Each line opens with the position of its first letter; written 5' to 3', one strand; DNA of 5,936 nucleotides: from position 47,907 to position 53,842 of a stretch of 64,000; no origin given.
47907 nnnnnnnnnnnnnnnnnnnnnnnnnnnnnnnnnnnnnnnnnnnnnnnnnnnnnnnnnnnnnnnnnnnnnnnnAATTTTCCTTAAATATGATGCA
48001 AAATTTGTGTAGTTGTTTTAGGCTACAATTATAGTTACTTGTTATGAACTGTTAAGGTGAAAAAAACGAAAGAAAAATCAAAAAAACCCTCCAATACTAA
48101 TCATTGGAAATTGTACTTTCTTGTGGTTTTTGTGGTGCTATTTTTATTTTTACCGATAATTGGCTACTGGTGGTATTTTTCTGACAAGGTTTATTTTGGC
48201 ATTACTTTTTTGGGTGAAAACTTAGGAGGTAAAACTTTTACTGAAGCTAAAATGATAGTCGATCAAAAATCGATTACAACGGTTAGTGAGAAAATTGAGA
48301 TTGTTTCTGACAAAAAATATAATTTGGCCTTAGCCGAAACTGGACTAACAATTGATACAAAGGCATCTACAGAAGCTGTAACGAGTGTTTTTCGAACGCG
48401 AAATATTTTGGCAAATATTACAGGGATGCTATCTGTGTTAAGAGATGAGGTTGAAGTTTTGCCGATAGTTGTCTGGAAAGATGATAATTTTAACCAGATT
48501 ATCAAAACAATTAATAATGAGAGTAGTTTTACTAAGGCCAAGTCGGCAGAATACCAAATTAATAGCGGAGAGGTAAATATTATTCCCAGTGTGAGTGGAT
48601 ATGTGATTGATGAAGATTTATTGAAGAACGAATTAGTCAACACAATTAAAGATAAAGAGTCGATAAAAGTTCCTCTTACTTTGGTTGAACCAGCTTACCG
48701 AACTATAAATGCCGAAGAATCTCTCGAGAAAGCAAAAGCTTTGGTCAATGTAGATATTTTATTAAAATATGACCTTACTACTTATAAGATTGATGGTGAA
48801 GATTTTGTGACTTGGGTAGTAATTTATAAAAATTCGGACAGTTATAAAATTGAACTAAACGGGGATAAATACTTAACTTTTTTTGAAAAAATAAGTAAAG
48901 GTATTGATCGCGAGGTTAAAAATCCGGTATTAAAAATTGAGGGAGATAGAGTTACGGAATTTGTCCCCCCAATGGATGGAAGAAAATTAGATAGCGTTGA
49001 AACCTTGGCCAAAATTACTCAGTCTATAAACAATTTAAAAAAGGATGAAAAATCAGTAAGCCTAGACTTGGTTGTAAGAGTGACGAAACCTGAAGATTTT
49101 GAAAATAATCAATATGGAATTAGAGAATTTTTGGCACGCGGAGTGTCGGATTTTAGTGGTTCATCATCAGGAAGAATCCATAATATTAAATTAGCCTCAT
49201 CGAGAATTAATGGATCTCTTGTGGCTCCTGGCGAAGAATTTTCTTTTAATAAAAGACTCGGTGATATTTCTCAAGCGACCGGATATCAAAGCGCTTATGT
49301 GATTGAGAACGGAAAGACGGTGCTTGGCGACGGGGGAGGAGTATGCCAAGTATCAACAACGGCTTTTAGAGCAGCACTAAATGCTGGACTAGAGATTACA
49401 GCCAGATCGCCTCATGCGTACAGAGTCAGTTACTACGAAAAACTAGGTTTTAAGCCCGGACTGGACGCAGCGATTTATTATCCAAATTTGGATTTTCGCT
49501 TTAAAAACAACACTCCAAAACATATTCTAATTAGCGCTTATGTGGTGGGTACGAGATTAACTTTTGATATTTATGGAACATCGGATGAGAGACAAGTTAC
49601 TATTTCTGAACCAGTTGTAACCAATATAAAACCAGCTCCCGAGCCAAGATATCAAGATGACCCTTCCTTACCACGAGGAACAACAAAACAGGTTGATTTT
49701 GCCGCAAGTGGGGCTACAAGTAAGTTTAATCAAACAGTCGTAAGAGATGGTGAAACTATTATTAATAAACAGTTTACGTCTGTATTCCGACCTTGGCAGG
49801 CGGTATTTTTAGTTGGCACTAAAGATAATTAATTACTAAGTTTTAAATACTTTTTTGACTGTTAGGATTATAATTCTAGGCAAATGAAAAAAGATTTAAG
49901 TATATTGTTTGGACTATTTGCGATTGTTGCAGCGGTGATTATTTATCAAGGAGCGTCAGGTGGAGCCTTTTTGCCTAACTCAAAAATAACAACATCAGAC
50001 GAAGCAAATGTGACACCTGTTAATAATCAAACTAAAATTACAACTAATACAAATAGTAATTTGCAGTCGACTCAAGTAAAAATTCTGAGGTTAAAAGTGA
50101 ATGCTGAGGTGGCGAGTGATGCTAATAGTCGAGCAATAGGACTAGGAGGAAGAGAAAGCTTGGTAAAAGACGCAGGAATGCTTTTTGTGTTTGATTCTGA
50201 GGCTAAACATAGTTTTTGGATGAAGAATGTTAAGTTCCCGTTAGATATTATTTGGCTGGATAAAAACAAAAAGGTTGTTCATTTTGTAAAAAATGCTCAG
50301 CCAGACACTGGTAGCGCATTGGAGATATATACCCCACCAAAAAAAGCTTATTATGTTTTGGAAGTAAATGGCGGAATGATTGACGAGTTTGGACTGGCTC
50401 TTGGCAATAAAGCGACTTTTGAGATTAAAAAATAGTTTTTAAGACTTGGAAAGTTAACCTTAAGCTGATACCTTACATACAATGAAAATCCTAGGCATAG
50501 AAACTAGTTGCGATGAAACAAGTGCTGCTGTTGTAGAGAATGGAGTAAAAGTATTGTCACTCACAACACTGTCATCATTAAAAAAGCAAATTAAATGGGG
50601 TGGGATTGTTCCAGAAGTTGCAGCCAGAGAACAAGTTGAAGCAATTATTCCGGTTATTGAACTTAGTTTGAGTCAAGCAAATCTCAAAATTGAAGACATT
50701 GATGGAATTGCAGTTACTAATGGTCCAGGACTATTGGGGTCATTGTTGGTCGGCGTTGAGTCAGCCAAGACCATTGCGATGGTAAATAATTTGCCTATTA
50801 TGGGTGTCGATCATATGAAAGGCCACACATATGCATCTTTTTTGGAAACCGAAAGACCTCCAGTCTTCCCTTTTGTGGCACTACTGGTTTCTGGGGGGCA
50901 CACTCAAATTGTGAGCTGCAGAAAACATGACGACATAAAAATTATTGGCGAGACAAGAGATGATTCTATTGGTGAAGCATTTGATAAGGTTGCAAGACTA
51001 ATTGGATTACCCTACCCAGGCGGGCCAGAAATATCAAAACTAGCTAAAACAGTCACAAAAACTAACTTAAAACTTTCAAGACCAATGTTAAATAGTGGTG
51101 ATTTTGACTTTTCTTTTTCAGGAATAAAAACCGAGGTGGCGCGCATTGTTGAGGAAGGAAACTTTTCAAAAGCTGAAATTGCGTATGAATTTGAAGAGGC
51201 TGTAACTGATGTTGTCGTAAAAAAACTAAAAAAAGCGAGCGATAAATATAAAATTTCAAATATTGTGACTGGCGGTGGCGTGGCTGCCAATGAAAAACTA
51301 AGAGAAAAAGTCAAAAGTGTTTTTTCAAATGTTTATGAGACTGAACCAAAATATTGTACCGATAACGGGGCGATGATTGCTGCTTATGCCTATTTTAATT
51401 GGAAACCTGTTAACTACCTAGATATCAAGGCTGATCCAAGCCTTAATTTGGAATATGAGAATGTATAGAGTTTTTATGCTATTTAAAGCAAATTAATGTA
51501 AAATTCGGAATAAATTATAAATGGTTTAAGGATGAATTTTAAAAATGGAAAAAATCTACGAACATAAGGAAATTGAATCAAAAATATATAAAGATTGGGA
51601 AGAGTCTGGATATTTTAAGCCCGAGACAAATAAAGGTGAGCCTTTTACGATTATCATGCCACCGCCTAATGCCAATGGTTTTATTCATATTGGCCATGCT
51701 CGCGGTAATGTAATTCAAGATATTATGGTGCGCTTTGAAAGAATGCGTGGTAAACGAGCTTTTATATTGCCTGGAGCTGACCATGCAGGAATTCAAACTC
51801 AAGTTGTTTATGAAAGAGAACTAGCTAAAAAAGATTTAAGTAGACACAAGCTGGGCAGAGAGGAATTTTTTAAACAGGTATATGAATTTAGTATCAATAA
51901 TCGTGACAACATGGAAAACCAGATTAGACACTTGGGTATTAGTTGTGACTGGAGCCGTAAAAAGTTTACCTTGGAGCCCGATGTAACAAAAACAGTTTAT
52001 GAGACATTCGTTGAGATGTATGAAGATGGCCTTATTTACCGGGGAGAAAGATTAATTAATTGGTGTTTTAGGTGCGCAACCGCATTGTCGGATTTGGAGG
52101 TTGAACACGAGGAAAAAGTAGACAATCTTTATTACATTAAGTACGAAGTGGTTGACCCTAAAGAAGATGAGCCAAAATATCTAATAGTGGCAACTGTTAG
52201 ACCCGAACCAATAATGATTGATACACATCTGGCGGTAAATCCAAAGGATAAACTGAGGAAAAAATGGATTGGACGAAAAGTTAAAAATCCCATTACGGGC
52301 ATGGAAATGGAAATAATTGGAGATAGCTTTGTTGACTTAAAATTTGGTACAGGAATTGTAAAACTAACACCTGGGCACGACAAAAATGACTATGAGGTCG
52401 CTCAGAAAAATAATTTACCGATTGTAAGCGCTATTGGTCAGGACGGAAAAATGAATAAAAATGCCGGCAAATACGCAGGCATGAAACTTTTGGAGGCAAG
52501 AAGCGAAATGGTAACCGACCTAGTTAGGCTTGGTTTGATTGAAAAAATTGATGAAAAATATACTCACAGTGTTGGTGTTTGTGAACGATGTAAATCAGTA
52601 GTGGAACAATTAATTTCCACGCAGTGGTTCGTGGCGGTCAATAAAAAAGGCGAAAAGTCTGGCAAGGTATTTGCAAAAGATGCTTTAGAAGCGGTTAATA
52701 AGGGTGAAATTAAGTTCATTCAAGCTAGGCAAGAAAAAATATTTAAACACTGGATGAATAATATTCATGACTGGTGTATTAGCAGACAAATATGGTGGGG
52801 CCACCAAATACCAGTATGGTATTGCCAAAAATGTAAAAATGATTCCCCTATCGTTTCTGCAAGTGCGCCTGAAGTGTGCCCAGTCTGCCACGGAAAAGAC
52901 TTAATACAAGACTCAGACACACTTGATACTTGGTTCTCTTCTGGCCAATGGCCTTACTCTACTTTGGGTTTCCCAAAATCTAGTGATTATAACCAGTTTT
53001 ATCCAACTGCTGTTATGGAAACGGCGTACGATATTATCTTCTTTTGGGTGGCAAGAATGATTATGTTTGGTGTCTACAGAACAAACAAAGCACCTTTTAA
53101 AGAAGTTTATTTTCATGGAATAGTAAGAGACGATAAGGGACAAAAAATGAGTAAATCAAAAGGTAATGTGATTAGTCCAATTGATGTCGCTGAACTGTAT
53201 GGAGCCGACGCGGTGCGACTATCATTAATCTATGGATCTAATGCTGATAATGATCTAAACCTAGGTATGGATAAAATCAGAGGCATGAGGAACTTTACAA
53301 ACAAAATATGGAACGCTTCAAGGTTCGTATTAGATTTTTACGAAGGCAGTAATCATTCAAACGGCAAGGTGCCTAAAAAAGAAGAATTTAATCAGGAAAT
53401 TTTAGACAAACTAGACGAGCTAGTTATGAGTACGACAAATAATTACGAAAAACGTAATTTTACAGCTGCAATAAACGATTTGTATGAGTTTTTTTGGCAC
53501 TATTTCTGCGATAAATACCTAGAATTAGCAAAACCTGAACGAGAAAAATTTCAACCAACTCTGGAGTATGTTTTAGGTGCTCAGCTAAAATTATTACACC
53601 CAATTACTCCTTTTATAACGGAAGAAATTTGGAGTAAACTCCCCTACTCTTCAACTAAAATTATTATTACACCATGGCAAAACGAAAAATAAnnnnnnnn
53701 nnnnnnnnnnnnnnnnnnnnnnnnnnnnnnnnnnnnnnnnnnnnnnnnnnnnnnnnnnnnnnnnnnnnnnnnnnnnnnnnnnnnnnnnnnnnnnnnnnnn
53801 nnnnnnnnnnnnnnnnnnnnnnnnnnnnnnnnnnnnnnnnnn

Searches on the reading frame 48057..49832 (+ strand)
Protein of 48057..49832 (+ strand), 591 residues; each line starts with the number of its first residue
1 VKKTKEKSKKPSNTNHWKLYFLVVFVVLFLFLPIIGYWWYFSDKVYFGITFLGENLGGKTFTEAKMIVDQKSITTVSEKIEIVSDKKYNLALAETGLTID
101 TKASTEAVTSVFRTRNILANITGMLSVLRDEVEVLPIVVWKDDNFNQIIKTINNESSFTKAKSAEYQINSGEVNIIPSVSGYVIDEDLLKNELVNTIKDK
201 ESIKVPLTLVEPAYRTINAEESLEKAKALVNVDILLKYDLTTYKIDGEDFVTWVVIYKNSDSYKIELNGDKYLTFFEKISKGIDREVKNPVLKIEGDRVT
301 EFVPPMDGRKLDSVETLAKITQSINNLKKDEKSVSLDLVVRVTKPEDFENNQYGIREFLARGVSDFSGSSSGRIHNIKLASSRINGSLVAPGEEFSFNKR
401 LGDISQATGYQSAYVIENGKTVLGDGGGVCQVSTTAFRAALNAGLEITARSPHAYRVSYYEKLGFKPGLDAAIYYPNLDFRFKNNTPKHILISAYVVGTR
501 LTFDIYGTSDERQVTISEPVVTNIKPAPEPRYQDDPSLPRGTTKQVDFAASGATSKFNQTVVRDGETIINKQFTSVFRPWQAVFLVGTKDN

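Call 51: search_protein_families(library=pfam, proteins=[window:48057-49832:+], max_evalue=0.00001)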
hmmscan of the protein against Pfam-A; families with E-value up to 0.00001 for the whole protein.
window:48057-49832:+ (591 aa): 2 families
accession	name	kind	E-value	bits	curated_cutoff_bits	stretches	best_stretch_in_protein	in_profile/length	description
PF04294.18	VanW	-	2.3e-46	157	27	1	373-506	2-130/130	VanW like protein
PF12229.13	PG_binding_4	-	9e-16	58.5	22.1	2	89-202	2-113/117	Putative peptidoglycan binding domain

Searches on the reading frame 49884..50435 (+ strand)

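Call 84: search_protein_families(library=pfam, proteins=[window:49884-50435:+], max_evalue=0.001)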
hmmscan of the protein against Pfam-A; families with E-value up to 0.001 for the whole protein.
window:49884-50435:+ (183 aa): 1 family
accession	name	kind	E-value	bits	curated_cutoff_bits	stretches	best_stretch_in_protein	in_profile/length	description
PF02643.20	DUF192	-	6.6e-30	103.5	27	1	72-177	1-94/96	Uncharacterized ACR, COG1430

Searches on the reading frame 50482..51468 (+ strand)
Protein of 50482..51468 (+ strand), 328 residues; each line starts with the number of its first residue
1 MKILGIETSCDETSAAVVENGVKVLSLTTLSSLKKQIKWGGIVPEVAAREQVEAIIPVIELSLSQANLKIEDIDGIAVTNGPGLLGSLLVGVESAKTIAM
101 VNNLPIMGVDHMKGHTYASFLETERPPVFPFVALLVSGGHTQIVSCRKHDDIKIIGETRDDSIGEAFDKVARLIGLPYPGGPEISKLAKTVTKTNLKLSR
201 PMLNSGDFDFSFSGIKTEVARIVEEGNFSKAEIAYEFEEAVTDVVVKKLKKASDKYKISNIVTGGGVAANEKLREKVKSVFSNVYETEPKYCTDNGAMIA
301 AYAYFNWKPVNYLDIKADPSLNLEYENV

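Call 84: search_protein_families(library=pfam, proteins=[window:50482-51468:+], max_evalue=0.001)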
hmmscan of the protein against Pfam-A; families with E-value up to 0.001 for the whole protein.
window:50482-51468:+ (328 aa): 3 families
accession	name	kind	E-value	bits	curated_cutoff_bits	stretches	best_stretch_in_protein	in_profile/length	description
PF00814.31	TsaD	-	2.2e-86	290.3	24.8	1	24-300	2-263/264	tRNA N6-adenosine threonylcarbamoyltransferase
PF22521.2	HypF_C_2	-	2.1e-07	31.4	27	1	162-282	95-218/241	Carbamoyltransferase, Kae1-like Domain, second subdomain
PF02543.21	Carbam_trans_N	-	0.0002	21.3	24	0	228-299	270-342/346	Carbamoyltransferase N-terminus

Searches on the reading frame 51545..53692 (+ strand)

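Call 51: search_protein_families(library=pfam, proteins=[window:51545-53692:+], max_evalue=0.00001)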
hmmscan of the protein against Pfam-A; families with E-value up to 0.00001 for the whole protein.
window:51545-53692:+ (715 aa): 4 families
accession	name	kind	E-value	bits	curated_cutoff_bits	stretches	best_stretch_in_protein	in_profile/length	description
PF00133.28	tRNA-synt_1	-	1.7e-128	429.3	22.7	1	13-572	1-412/414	tRNA synthetases class I (I, L, M and V)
PF08264.19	Anticodon_1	-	4.4e-27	95.2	25.1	1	617-713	2-106/148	Anticodon-binding domain of tRNA ligase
PF09334.17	tRNA-synt_1g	-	2.1e-21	76.6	20.1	1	39-187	6-136/391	tRNA synthetases class I (M)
PF13603.12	tRNA-synt_1_2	-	3.4e-10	40.1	25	1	243-305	86-148/185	Leucyl-tRNA synthetase, editing domain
